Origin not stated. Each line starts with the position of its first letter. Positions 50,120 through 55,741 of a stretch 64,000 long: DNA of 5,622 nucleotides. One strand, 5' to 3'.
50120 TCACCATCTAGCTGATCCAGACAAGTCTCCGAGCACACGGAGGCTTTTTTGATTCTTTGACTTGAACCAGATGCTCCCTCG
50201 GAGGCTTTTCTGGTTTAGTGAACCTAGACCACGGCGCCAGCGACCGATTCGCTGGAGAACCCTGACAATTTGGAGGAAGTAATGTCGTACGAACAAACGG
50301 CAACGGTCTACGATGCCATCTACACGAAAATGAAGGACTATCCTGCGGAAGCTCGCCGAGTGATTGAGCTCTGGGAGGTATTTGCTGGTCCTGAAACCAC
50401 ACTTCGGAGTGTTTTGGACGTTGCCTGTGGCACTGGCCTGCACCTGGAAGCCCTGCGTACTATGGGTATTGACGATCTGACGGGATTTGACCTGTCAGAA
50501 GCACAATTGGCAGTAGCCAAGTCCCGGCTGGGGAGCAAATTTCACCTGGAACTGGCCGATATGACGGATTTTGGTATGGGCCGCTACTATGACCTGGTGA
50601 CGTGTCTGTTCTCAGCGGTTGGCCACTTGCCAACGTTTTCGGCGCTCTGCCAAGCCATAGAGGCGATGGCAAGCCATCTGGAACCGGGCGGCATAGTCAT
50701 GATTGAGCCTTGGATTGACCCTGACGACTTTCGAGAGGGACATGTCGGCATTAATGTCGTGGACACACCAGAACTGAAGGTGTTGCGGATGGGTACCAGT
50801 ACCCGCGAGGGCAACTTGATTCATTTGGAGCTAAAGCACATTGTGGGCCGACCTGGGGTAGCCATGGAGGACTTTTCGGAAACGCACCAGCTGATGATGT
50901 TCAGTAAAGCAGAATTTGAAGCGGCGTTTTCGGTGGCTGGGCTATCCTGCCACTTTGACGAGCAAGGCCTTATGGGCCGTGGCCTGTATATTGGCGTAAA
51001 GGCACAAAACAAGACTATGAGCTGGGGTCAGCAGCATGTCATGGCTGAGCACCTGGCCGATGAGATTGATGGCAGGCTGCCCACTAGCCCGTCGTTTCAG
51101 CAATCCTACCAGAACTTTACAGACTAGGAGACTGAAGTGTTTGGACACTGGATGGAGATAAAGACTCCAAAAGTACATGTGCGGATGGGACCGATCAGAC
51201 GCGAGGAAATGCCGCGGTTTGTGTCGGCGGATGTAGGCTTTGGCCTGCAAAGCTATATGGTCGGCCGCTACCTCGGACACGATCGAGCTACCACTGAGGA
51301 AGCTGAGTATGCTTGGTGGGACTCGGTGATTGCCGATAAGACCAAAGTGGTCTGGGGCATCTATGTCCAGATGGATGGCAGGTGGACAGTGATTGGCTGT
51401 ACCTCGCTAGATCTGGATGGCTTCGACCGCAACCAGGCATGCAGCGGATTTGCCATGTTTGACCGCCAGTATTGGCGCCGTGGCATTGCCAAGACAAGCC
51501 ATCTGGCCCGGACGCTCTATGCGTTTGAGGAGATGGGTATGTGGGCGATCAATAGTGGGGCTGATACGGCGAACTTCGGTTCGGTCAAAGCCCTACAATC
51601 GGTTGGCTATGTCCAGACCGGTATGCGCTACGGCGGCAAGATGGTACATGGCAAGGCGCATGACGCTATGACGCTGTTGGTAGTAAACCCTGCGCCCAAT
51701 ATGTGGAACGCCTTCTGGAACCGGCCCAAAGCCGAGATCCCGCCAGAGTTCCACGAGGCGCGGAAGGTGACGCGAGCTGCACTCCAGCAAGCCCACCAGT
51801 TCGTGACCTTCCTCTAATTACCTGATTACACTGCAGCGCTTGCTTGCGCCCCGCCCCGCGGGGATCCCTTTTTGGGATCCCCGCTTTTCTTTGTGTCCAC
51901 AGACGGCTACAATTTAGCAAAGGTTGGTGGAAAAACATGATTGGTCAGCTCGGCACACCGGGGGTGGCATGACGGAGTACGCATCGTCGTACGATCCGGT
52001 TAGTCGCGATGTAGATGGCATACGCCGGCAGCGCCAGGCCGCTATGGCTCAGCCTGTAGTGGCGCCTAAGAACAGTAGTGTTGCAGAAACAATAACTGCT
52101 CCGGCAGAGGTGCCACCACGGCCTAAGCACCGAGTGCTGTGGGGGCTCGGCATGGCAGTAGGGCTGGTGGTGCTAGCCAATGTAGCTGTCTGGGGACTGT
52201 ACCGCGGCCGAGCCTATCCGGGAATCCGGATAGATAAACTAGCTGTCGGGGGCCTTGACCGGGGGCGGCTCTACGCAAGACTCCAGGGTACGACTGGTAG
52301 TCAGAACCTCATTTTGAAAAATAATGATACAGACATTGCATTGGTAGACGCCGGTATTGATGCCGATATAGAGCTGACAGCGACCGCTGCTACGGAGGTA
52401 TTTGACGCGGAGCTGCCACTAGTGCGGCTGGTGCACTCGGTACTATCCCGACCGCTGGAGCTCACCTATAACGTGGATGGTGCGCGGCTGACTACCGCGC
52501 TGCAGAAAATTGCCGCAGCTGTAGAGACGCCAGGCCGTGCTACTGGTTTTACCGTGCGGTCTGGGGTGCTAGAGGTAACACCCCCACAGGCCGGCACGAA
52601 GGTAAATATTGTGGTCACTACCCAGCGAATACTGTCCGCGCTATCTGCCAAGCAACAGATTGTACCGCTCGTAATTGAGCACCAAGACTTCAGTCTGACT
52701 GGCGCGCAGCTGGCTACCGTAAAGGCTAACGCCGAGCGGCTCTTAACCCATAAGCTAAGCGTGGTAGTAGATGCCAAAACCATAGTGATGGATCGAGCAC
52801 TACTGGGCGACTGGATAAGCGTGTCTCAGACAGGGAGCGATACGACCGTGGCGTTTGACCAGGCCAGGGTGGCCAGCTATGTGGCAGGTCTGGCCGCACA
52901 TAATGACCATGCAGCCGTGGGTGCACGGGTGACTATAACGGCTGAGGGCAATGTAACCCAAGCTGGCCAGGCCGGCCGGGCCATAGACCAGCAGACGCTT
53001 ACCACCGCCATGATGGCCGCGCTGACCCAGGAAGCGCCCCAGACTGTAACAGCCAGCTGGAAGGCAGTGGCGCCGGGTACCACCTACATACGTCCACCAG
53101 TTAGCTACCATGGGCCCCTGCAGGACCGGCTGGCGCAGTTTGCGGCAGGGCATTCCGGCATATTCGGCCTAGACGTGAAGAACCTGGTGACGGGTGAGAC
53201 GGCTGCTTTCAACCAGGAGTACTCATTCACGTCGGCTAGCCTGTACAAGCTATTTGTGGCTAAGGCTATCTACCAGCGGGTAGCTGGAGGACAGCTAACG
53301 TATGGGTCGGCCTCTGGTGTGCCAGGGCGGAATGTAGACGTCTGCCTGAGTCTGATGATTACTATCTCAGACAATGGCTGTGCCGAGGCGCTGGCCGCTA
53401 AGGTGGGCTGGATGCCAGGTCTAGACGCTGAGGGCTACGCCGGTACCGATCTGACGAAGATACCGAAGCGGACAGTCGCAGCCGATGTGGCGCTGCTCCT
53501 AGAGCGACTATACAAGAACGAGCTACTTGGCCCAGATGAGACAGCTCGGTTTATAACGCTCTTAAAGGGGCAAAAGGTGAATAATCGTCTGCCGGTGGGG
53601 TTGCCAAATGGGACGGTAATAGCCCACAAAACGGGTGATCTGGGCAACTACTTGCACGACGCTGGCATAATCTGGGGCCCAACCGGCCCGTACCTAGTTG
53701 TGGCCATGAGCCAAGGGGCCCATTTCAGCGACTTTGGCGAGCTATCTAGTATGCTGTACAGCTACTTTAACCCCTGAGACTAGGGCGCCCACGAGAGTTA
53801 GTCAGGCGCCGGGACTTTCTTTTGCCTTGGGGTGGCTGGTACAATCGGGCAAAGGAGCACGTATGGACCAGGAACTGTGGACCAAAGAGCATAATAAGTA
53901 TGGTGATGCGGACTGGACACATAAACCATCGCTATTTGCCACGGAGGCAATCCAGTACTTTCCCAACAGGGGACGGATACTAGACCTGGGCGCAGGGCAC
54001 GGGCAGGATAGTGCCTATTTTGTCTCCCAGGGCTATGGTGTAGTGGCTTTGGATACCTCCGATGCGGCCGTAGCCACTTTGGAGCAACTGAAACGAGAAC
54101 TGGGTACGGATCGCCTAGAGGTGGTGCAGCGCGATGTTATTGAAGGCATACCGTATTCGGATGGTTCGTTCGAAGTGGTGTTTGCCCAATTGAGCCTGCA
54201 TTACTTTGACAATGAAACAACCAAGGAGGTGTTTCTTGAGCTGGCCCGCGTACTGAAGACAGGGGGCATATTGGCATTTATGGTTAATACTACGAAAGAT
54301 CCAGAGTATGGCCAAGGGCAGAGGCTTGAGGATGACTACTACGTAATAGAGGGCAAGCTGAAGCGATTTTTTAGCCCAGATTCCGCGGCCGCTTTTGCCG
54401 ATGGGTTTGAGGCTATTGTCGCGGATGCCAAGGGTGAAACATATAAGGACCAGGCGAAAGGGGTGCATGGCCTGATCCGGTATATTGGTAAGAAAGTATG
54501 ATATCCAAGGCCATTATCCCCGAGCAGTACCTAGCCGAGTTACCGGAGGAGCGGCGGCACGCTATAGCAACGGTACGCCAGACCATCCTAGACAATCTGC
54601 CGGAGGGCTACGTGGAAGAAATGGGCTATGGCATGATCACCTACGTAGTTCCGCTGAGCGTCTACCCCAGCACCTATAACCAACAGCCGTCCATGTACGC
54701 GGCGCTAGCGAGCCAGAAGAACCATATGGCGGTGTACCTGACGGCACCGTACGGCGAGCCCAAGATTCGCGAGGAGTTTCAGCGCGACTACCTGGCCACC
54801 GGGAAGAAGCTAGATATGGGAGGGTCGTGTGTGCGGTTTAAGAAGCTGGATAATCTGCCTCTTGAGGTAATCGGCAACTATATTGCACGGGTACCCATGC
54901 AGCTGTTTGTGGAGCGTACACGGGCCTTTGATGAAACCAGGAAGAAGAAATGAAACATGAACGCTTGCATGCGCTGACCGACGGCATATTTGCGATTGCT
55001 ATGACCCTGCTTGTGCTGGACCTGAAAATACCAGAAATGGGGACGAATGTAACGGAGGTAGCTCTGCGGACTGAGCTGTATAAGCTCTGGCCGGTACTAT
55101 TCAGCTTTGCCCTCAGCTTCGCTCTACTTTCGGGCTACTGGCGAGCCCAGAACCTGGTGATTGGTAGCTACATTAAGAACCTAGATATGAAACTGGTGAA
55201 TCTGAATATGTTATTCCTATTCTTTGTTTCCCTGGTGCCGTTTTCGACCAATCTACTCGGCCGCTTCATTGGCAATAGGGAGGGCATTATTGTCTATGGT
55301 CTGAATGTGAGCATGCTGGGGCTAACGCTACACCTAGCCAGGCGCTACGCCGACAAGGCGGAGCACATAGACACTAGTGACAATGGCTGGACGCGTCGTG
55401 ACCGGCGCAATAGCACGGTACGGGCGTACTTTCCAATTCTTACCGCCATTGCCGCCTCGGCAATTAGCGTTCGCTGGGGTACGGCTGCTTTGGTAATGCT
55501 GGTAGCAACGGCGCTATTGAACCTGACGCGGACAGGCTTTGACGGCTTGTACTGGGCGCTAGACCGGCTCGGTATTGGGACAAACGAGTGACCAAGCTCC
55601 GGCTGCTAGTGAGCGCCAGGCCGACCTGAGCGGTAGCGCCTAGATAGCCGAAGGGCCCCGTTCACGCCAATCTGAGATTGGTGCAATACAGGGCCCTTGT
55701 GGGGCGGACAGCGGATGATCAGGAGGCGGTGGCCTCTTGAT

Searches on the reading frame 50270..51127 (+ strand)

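Call 94: search_protein_families(library=pfam, proteins=[window:50270-51127:+])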
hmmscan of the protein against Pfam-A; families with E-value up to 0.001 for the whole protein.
window:50270-51127:+ (285 aa): 5 families
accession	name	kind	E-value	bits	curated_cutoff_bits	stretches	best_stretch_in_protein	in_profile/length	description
PF13649.12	Methyltransf_25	-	6.3e-15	56.1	27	1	48-141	1-97/97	Methyltransferase domain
PF13489.12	Methyltransf_23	-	1.6e-11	44.6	27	1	30-225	8-159/164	Methyltransferase domain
PF08241.18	Methyltransf_11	-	2e-10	41.6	21.2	1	49-145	1-95/95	Methyltransferase domain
PF13847.12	Methyltransf_31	-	1.3e-08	35.1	27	1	47-146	6-110/145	Methyltransferase domain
PF08242.18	Methyltransf_12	-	4.7e-08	34.1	30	1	49-142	1-97/98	Methyltransferase domain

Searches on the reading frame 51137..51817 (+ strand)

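Call 94: search_protein_families(library=pfam, proteins=[window:51137-51817:+])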
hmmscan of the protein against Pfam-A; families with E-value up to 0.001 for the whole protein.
window:51137-51817:+ (226 aa): 1 family
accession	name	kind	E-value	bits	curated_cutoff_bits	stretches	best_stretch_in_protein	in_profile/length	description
PF13302.13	Acetyltransf_3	-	5.7e-10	40.5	25.4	1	40-158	22-137/138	Acetyltransferase (GNAT) domain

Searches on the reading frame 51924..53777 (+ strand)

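Call 17: search_protein_families(library=pfam, proteins=[window:51924-53777:+])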
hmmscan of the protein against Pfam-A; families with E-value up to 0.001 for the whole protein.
window:51924-53777:+ (617 aa): 2 families
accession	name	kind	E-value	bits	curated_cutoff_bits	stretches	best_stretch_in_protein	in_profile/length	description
PF13354.11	Beta-lactamase2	-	9.1e-32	110.6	22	1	418-595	4-213/214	Beta-lactamase enzyme family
PF12229.13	PG_binding_4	-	5.2e-14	52.9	22.1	1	176-245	44-114/117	Putative peptidoglycan binding domain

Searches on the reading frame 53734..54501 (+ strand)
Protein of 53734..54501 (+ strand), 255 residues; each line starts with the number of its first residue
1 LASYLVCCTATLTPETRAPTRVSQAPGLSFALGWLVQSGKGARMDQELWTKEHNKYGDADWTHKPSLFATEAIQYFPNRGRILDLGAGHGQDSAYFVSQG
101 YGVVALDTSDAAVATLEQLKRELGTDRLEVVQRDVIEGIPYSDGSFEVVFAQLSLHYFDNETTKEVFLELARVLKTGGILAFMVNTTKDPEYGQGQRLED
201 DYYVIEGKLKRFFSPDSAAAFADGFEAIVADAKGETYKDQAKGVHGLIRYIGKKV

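Call 94: search_protein_families(library=pfam, proteins=[window:53734-54501:+])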
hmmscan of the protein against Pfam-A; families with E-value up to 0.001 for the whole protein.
window:53734-54501:+ (255 aa): 8 families
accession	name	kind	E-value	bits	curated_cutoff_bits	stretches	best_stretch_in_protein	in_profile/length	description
PF13649.12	Methyltransf_25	-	1.2e-17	64.8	27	1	82-178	1-97/97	Methyltransferase domain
PF08241.18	Methyltransf_11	-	1.4e-17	64.5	21.2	1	83-182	1-95/95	Methyltransferase domain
PF13847.12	Methyltransf_31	-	3.4e-13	50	27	1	81-181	6-108/145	Methyltransferase domain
PF08242.18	Methyltransf_12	-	1.2e-11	45.6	30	1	83-180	1-98/98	Methyltransferase domain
PF13489.12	Methyltransf_23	-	8.1e-10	39.1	27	1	72-217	16-149/164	Methyltransferase domain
PF03848.20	TehB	-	1.2e-07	31.8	20.4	1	78-179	30-129/193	Tellurite resistance protein TehB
PF05175.20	MTS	-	3.4e-06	27.2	23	1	76-188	27-144/170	Methyltransferase small domain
PF01209.24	Ubie_methyltran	-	0.0008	19.3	20.1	0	81-183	50-152/233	ubiE/COQ5 methyltransferase family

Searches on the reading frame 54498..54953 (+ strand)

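Call 94: search_protein_families(library=pfam, proteins=[window:54498-54953:+])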
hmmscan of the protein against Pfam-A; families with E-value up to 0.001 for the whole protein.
window:54498-54953:+ (151 aa): 1 family
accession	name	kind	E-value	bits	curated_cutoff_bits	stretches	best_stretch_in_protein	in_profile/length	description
PF08818.16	DUF1801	-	1.1e-14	55.1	27.2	1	19-130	1-82/85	Domain of unknown function (DU1801)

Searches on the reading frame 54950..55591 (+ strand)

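Call 94: search_protein_families(library=pfam, proteins=[window:54950-55591:+])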
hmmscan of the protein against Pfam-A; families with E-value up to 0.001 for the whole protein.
window:54950-55591:+ (213 aa): 1 family
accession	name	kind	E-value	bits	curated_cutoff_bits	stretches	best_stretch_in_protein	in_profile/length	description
PF06736.16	TMEM175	-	5.8e-22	78.4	25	1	5-97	1-88/88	Endosomal/lysosomal potassium channel TMEM175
